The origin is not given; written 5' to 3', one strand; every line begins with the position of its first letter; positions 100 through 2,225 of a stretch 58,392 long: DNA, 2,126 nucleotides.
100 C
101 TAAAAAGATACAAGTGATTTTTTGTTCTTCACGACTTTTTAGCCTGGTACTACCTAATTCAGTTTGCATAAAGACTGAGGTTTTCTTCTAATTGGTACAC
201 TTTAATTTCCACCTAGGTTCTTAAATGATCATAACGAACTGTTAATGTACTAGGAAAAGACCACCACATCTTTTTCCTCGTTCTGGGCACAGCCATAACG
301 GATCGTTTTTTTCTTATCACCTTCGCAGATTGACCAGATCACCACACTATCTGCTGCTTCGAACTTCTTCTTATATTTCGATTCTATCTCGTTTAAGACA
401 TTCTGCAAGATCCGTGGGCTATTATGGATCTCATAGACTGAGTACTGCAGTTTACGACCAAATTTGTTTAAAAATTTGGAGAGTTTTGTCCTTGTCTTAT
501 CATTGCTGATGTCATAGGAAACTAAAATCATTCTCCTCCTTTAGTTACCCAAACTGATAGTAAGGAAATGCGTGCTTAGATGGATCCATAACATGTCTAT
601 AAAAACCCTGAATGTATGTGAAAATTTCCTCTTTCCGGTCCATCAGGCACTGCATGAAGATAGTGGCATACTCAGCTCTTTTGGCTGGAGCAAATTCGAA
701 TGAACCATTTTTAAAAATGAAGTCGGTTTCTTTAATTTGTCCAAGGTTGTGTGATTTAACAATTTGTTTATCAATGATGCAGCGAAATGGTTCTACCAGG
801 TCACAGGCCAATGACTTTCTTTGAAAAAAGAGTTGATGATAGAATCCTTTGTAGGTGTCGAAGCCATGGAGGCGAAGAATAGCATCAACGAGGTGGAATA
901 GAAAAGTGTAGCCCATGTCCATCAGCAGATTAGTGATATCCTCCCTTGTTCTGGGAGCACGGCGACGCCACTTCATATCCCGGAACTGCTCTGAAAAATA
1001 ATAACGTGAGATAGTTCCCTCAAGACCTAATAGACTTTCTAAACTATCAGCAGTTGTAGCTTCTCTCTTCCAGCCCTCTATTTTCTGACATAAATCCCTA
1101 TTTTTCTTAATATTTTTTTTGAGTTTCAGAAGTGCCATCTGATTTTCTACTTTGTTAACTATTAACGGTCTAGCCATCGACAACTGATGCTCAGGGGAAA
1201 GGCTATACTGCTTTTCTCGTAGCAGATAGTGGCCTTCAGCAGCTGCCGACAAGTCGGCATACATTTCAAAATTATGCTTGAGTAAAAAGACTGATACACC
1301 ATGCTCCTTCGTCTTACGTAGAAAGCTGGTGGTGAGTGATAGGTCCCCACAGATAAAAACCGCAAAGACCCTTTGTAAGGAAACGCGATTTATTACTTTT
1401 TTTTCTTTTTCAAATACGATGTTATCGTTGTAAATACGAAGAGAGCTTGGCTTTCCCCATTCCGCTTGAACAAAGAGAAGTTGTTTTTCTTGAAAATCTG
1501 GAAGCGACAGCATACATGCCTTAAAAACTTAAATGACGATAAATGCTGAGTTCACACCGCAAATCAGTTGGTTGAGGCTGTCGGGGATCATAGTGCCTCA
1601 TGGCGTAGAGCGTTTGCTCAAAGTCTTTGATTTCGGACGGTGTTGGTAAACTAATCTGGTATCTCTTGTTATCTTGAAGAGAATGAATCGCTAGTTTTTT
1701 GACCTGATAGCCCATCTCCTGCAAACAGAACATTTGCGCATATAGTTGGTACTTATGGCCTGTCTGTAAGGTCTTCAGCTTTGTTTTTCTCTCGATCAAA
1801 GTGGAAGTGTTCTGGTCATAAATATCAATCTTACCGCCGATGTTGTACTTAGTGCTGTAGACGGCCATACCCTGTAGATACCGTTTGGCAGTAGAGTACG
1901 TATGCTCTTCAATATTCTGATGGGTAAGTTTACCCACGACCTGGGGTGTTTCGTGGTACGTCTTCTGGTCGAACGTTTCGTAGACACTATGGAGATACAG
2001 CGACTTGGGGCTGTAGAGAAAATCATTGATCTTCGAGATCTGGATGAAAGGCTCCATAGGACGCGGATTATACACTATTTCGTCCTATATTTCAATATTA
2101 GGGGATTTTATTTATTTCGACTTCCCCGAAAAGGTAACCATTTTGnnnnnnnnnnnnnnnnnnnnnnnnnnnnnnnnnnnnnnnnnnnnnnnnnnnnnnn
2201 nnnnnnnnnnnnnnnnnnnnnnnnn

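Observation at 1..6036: Complete single-effector type V-A (Cas12a/Cpf1) CRISPR-Cas locus: cas12a-cas4-cas1-cas2-leader-array, with no tracrRNA candidate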

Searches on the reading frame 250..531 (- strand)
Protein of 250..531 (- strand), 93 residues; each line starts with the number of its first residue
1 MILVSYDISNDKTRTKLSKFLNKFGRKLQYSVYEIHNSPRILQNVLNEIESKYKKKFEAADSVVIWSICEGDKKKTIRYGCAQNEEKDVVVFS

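Call 7: search_protein_families(library=pfam, proteins=[window:250-531:-])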
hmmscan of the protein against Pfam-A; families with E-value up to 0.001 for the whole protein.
window:250-531:- (93 aa): 1 family
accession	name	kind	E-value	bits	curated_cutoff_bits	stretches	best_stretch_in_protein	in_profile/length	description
PF09827.14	CRISPR_Cas2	-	9.1e-15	55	23.8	1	1-75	2-73/74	CRISPR associated protein Cas2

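Call 8: search_protein_families(library=ncbifam, proteins=[window:250-531:-])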
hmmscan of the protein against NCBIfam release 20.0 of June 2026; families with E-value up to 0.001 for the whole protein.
window:250-531:- (93 aa): 1 family
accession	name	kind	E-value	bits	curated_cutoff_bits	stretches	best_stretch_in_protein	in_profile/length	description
TIGR01573.1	cas2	equivalog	3.5e-13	49.6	24.5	1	2-92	3-96/96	CRISPR-associated endonuclease Cas2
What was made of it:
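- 250..531 (-): cas2, 93 aa. TIGR01573 and PF09827 (calls 7, 8).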

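Call 37: find_encoding_contigs(protein=window:250-531:-, flank=6000, max_places=10)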
Protein window:250-531:- (93 aa): 23 contigs read that carry it; 10 places shown.
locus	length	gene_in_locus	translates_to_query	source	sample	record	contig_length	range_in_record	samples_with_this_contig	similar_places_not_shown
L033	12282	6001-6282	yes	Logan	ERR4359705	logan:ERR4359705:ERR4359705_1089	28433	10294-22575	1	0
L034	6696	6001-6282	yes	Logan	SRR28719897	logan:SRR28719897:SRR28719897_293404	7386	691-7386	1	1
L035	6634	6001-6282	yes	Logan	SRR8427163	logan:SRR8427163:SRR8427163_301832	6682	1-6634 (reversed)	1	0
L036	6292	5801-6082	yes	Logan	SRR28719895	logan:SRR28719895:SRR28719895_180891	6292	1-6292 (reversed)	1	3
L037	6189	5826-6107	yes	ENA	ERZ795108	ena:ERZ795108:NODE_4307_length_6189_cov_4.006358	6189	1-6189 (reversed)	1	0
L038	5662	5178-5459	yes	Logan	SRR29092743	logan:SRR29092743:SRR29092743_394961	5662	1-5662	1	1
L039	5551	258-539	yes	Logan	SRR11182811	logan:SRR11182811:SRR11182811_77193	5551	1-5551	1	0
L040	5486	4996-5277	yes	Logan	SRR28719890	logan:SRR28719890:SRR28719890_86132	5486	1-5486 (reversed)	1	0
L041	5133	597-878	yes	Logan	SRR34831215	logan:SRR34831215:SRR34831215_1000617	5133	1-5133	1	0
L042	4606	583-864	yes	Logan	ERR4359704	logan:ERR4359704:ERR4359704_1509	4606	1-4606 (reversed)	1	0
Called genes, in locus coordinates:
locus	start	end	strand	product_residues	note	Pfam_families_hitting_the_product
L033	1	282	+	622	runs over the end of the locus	PF01411:tRNA-synt_2c, PF07973:tRNA_SAD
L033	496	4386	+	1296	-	PF18501:REC1, PF21918:cas_Cpf1_2nd, PF22222:Cpf1_PI-like, PF18516:RuvC_1, PF18510:NUC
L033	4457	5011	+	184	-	PF01930:Cas_Cas4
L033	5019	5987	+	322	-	PF01867:Cas_Cas1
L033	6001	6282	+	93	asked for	PF09827:CRISPR_Cas2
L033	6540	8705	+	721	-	-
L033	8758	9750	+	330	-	PF04203:Sortase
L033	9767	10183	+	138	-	PF03652:RuvX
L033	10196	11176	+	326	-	PF02618:YceG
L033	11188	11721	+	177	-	-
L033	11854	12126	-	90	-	-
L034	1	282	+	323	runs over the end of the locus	?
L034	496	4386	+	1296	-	PF18501:REC1, PF21918:cas_Cpf1_2nd, PF22222:Cpf1_PI-like, PF18516:RuvC_1, PF18510:NUC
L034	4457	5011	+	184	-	PF01930:Cas_Cas4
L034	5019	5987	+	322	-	PF01867:Cas_Cas1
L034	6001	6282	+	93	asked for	PF09827:CRISPR_Cas2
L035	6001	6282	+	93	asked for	PF09827:CRISPR_Cas2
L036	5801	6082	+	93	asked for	PF09827:CRISPR_Cas2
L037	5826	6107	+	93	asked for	PF09827:CRISPR_Cas2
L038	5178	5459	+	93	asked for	PF09827:CRISPR_Cas2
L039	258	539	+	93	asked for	PF09827:CRISPR_Cas2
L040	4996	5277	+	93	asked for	PF09827:CRISPR_Cas2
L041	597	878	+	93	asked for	PF09827:CRISPR_Cas2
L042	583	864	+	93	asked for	PF09827:CRISPR_Cas2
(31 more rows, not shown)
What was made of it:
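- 250..531 (-): An identical protein sits on 23+ contigs from many samples (call 37).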

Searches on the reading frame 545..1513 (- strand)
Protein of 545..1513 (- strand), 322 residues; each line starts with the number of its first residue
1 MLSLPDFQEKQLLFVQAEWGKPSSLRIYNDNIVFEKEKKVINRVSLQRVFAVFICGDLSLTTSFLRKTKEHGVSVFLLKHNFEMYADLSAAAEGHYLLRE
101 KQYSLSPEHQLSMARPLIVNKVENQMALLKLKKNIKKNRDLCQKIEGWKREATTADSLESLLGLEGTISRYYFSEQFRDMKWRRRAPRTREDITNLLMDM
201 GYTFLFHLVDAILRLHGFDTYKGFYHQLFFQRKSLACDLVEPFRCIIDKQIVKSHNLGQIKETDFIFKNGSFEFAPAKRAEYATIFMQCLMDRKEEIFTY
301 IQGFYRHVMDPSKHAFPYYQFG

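Call 7: search_protein_families(library=pfam, proteins=[window:545-1513:-])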
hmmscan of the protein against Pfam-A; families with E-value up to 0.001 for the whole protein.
window:545-1513:- (322 aa): 1 family
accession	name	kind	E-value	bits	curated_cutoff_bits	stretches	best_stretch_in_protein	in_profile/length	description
PF01867.21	Cas_Cas1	-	8.5e-51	173.2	22.3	1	23-283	8-278/283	CRISPR associated protein Cas1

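Call 8: search_protein_families(library=ncbifam, proteins=[window:545-1513:-])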
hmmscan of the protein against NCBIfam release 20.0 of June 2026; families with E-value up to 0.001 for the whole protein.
window:545-1513:- (322 aa): 8 families
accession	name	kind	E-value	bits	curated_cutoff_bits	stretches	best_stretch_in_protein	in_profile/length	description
TIGR04329.1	cas1_PREFRAN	exception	6.1e-94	314.6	300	1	6-321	1-317/317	type V CRISPR-associated endonuclease Cas1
NF049935.1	cas4g_cas1g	exception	6.1e-44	150.4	560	1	6-290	210-503/546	CRISPR-associated endonuclease Cas4g/Cas1g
TIGR00287.1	cas1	equivalog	6.9e-43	147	71.7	1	23-285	9-284/327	CRISPR-associated endonuclease Cas1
TIGR04093.1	cas1_CYANO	exception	6.2e-35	120.7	385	1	35-293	26-294/334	type I-D CRISPR-associated endonuclease Cas1d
TIGR03640.1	cas1_DVULG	exception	5.2e-34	117.9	385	1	23-287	13-295/340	type I-C CRISPR-associated endonuclease Cas1c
TIGR03639.1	cas1_NMENI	exception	3.9e-23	82.2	120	1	22-264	9-242/278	type II CRISPR-associated endonuclease Cas1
TIGR03641.1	cas1_HMARI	exception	1.6e-20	73.7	304.1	1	29-269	15-260/324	type I-B CRISPR-associated endonuclease Cas1b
TIGR03983.1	cas1_MYXAN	equivalog_domain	1.4e-19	70.3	358.05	1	26-300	24-315/347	type I-MYXAN CRISPR-associated endonuclease Cas1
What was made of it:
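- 545..1513 (-): cas1 (type V), 322 aa. TIGR04329 314.6 bits, cutoff 300 (call 8); Pfam Cas_Cas1 (call 7).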

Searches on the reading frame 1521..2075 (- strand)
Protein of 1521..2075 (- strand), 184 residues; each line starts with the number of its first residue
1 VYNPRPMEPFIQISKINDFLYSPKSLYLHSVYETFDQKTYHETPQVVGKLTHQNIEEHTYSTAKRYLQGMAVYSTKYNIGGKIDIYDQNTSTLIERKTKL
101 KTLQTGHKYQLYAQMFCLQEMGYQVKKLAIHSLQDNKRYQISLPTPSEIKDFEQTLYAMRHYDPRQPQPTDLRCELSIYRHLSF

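Call 7: search_protein_families(library=pfam, proteins=[window:1521-2075:-])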
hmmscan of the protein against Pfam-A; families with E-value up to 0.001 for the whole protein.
window:1521-2075:- (184 aa): 1 family
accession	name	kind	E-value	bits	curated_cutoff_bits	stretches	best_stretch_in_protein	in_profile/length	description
PF01930.23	Cas_Cas4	-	4.2e-08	33.9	22.7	1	13-155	2-130/160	Domain of unknown function DUF83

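Call 8: search_protein_families(library=ncbifam, proteins=[window:1521-2075:-])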
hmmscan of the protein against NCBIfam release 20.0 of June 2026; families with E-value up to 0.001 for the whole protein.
window:1521-2075:- (184 aa): 3 families
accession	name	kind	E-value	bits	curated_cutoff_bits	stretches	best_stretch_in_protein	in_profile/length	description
TIGR04328.1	cas4_PREFRAN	exception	5.1e-53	179.7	70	1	11-182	1-174/178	type V CRISPR-associated protein Cas4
TIGR00372.1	cas4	equivalog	1.6e-14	54.2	65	1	11-167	1-160/180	CRISPR-associated protein Cas4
NF049935.1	cas4g_cas1g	exception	1e-09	37.5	560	1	11-171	2-173/546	CRISPR-associated endonuclease Cas4g/Cas1g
